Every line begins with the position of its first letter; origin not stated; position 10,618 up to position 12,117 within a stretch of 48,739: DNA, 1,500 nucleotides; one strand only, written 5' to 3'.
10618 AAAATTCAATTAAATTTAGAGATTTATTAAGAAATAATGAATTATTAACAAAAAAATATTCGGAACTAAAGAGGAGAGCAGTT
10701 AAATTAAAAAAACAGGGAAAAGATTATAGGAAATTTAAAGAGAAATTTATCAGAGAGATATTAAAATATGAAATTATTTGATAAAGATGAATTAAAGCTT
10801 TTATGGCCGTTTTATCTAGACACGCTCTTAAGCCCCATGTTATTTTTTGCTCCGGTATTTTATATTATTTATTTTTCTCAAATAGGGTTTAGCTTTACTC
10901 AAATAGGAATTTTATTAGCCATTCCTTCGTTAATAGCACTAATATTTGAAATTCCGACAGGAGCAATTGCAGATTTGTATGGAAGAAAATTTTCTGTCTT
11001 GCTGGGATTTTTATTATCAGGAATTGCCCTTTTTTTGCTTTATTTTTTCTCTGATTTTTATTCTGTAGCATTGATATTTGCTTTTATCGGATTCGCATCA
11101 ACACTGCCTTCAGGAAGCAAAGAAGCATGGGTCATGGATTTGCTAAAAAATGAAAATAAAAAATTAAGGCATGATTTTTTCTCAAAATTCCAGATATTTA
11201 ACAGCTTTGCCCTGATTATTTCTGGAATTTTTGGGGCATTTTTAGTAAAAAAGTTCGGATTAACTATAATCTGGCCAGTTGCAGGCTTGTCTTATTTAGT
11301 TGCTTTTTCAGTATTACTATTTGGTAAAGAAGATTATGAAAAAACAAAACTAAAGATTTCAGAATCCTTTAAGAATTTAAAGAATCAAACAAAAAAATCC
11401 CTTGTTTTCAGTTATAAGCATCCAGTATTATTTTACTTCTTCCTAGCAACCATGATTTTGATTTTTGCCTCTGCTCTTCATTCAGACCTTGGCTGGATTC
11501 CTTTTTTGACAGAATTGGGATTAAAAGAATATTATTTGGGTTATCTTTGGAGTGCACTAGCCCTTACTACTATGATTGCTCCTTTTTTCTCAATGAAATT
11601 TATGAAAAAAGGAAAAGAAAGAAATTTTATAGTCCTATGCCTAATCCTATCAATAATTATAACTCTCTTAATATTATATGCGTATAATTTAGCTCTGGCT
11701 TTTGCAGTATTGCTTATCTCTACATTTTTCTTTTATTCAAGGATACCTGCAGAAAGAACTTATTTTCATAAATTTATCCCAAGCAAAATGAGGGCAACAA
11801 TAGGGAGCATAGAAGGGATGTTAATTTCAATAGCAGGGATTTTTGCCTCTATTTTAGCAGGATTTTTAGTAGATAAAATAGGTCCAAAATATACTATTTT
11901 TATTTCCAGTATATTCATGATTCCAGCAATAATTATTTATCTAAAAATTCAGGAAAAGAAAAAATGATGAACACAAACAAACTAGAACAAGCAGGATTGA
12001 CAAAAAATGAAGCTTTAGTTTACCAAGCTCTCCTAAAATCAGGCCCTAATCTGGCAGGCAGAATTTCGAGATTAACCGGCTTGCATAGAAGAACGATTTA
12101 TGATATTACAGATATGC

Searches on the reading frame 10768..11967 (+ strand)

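Call 85: search_protein_families(library=pfam, proteins=[window:10768-11967:+], max_evalue=0.0001)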
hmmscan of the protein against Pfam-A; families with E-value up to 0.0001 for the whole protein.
window:10768-11967:+ (399 aa): 3 families
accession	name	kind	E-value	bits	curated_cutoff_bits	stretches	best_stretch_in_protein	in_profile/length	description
PF07690.21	MFS_1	-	6.5e-35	121.1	33.4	2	27-360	15-346/347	Major Facilitator Superfamily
PF12832.13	MFS_1_like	-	2.4e-15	56.9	25.2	1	31-376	21-370/373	MFS_1 like family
PF05977.19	MFS_3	-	4e-05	22.7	27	1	45-393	46-392/524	Transmembrane secretion effector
